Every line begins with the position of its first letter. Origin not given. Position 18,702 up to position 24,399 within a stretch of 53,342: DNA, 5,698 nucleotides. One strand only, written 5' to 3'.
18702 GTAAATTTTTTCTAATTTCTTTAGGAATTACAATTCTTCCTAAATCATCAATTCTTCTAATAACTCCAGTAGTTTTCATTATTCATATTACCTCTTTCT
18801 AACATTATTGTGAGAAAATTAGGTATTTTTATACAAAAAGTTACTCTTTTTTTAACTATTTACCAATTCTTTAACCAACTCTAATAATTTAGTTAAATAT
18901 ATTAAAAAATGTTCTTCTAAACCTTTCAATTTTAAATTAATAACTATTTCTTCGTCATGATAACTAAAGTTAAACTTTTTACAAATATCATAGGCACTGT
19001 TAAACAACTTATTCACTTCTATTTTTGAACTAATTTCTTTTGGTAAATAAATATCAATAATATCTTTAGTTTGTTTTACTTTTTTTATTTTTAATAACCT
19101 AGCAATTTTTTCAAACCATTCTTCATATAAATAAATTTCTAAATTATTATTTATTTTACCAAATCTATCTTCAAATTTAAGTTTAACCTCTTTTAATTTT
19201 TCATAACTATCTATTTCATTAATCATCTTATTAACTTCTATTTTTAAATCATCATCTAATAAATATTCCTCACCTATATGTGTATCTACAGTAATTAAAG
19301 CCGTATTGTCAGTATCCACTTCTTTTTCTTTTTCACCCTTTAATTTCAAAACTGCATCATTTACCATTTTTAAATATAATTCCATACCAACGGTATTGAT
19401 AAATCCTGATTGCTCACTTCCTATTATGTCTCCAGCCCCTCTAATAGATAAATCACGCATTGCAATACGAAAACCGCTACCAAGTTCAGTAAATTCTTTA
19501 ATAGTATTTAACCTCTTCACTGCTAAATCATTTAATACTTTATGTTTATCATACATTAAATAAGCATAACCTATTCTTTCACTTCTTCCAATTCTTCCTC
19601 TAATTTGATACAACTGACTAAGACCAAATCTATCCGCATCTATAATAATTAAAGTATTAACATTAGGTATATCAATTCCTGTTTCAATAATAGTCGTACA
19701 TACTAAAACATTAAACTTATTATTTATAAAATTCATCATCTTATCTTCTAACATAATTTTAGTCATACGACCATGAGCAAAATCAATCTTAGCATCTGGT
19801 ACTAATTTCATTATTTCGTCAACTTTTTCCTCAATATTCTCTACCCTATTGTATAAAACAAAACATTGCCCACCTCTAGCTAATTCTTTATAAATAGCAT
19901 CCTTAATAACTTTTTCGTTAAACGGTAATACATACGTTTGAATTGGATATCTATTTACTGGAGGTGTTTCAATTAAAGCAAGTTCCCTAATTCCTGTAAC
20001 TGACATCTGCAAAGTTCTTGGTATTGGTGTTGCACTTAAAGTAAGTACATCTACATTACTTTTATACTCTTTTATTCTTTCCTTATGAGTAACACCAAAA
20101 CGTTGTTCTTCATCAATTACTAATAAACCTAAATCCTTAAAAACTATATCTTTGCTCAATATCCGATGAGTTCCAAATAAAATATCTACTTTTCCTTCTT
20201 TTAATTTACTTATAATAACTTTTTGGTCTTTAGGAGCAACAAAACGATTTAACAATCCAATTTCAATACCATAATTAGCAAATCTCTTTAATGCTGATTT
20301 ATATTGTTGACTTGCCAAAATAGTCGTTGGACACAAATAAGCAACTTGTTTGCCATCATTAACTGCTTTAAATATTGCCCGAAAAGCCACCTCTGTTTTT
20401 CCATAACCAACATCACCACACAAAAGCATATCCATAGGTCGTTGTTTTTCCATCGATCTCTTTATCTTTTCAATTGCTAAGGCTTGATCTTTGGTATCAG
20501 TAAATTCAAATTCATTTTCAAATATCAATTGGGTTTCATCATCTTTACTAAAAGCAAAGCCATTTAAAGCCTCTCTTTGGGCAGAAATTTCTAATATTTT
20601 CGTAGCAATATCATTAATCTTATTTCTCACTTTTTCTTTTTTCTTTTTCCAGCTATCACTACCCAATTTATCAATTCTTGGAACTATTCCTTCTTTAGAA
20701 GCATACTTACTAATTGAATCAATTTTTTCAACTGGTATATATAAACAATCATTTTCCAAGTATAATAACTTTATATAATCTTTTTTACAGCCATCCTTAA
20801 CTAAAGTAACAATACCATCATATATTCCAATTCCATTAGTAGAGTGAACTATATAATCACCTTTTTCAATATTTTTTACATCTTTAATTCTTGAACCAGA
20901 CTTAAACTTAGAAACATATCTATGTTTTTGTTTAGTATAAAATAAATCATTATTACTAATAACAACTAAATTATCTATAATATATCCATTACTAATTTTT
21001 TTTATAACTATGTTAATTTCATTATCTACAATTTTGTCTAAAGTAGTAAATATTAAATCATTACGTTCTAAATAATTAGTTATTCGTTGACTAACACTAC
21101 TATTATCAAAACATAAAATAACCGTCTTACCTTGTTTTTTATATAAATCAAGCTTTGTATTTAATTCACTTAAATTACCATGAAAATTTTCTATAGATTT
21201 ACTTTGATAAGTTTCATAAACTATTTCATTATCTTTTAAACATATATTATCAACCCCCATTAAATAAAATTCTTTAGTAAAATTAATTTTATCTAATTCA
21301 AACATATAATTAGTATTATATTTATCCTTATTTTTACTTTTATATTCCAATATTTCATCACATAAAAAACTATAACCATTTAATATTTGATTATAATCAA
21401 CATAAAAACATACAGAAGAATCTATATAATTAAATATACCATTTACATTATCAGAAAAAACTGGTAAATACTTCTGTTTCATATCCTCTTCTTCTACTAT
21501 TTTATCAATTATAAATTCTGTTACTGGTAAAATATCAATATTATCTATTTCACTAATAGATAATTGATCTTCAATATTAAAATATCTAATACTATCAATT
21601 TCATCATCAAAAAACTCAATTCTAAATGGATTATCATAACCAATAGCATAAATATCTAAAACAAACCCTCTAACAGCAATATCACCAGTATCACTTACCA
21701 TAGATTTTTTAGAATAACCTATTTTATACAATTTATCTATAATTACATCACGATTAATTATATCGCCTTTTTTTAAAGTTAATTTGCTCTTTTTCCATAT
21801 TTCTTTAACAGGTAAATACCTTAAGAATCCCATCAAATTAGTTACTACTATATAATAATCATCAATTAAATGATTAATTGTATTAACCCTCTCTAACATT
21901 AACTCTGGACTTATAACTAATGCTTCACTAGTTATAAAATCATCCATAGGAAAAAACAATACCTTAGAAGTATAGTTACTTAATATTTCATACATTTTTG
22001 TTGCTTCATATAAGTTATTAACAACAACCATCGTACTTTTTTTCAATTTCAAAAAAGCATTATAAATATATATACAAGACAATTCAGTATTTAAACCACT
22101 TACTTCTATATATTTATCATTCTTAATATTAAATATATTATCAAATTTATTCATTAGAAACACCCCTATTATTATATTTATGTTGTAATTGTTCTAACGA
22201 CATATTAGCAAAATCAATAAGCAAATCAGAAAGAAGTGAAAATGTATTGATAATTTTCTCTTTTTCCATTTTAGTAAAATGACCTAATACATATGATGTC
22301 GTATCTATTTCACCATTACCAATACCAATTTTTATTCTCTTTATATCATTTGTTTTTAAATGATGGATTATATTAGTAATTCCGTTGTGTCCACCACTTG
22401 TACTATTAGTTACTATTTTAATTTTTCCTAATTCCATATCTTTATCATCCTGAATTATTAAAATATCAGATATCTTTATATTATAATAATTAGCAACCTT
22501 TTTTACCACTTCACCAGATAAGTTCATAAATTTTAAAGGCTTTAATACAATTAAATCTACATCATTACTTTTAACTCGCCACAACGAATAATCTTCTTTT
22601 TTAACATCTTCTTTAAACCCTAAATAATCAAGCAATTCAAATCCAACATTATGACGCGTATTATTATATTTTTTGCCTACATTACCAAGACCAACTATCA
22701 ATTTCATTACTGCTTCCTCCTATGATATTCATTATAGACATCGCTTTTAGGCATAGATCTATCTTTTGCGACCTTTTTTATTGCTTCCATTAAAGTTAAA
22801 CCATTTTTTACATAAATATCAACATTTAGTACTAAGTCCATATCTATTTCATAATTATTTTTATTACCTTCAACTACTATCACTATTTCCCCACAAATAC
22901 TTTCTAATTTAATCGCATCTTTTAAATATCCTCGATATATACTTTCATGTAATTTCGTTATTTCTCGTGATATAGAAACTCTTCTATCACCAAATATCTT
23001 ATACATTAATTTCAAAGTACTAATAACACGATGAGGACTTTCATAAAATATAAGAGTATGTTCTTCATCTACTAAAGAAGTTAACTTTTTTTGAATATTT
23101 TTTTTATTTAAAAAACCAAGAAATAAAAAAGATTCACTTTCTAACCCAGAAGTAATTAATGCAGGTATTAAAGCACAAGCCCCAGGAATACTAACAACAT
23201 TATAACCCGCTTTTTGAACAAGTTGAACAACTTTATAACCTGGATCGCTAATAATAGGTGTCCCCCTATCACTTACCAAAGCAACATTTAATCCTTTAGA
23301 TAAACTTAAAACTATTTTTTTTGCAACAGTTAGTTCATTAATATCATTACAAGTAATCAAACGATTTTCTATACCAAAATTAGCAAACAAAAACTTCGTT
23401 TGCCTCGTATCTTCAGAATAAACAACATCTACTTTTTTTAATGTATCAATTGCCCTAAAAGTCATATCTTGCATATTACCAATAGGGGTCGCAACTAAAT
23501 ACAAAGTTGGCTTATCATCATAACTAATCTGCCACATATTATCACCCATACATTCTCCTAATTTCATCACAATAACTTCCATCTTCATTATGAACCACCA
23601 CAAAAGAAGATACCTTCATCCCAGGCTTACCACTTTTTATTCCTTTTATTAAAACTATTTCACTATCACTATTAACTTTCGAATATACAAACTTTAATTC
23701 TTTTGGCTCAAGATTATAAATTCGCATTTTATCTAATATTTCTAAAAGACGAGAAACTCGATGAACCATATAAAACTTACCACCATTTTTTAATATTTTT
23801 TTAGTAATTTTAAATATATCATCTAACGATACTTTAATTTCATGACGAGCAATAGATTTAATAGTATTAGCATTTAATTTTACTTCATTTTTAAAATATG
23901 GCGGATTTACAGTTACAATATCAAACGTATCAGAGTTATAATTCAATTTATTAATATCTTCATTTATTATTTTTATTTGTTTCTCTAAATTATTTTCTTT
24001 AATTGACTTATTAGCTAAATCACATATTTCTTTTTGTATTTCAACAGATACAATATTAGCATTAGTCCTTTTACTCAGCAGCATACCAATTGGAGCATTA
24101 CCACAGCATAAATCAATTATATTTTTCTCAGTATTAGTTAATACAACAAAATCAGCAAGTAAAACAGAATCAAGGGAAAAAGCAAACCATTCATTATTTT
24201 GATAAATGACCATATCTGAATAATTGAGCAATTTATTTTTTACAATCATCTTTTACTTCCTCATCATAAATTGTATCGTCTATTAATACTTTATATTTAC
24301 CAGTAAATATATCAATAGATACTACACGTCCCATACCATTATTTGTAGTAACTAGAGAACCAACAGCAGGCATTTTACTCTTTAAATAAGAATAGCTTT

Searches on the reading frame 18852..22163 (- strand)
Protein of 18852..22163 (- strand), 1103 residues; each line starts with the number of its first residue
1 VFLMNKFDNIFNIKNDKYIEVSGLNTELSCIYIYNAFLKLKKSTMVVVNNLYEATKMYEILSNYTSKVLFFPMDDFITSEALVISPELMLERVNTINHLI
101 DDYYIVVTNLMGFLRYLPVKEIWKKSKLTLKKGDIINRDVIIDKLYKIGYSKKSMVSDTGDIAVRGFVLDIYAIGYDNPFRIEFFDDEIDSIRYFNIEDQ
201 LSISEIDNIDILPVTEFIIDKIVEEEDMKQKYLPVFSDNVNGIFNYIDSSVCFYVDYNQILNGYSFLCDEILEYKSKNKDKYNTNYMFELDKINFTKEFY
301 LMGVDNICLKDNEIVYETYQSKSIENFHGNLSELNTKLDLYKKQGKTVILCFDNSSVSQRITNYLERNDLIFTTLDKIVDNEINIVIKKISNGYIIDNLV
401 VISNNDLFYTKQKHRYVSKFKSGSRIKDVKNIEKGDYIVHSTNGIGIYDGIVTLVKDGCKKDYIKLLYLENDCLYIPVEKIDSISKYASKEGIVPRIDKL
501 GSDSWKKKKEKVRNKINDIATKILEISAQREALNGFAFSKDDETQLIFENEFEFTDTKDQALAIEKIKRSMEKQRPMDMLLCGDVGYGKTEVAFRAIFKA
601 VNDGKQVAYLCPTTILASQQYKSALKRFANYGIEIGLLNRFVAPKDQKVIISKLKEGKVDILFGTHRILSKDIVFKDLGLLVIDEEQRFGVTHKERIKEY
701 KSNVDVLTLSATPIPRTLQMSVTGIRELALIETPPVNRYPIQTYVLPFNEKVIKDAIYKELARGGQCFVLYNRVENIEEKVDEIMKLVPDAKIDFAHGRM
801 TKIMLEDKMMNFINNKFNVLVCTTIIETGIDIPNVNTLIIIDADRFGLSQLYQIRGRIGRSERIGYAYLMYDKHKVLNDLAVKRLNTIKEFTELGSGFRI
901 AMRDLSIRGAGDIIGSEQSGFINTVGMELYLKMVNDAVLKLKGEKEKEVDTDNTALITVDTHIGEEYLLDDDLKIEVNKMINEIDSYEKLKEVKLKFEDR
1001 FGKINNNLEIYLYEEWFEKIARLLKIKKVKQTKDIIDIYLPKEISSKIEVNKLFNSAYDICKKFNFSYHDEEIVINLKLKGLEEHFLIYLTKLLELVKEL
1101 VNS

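Call 70: search_protein_families(library=pfam, proteins=[window:18852-22163:-], max_evalue=0.00001)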
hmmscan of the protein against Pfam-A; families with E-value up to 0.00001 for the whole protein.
window:18852-22163:- (1103 aa): 6 families
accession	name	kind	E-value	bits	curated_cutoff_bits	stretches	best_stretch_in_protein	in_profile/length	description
PF00270.35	DEAD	-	1.1e-26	94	26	1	557-719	1-165/167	DEAD/DEAH box helicase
PF17757.6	UvrB_inter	-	7e-24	84.2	22.9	1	128-217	1-91/91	UvrB interaction domain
PF00271.37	Helicase_C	-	2.4e-23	82.9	23.5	1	756-861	5-109/110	Helicase conserved C-terminal domain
PF02559.22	CarD_TRCF_RID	-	5.6e-17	62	23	1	433-487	2-56/57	CarD-like/TRCF RID domain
PF04851.21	ResIII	-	4.6e-11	43.3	22.5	1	557-713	5-162/164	Type III restriction enzyme, res subunit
PF03461.20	TRCF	-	8.5e-10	39.3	25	1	958-1048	2-92/95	TRCF domain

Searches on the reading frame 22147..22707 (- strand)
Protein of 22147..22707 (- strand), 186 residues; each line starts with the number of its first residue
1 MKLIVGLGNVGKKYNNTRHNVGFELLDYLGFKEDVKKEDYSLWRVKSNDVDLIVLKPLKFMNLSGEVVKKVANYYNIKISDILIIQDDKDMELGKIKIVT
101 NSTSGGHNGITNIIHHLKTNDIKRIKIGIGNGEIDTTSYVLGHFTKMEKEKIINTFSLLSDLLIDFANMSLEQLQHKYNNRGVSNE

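Call 70: search_protein_families(library=pfam, proteins=[window:22147-22707:-], max_evalue=0.00001)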
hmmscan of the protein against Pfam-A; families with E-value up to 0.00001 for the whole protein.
window:22147-22707:- (186 aa): 1 family
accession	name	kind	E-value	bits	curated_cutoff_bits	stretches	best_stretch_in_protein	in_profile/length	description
PF01195.25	Pept_tRNA_hydro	-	7.5e-51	173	27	1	3-179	1-183/183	Peptidyl-tRNA hydrolase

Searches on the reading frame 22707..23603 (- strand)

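Call 70: search_protein_families(library=pfam, proteins=[window:22707-23603:-], max_evalue=0.00001)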
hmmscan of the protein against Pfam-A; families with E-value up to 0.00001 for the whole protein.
window:22707-23603:- (298 aa): 1 family
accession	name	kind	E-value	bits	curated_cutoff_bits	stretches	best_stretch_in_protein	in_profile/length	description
PF00590.25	TP_methylase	-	5.8e-24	85.7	27.8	1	33-230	1-211/212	Tetrapyrrole (Corrin/Porphyrin) Methylases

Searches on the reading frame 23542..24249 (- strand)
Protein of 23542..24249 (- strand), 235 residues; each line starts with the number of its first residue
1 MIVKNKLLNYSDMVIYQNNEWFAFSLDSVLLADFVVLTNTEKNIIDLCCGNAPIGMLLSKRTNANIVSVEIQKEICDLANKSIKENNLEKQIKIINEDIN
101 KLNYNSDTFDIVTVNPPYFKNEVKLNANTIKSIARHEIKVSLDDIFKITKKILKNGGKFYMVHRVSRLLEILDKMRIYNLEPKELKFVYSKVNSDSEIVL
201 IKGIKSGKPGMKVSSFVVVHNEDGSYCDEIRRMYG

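Call 70: search_protein_families(library=pfam, proteins=[window:23542-24249:-], max_evalue=0.00001)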
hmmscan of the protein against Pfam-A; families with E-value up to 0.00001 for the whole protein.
window:23542-24249:- (235 aa): 6 families
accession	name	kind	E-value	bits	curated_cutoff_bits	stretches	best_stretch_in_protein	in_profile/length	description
PF05175.20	MTS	-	5.2e-13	49.4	23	1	38-163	29-140/170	Methyltransferase small domain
PF13847.12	Methyltransf_31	-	2.7e-10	40.5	27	1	41-165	4-113/145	Methyltransferase domain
PF13649.12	Methyltransf_25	-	7.7e-10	39.8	27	1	44-115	1-71/97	Methyltransferase domain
PF01209.24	Ubie_methyltran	-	3.6e-08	33.5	20.1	1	39-115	46-123/233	ubiE/COQ5 methyltransferase family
PF03602.21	Cons_hypoth95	-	5.3e-08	33.2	24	1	40-133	41-136/182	Conserved hypothetical protein 95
PF08241.18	Methyltransf_11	-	6.1e-07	30.4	21.2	1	46-115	2-67/95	Methyltransferase domain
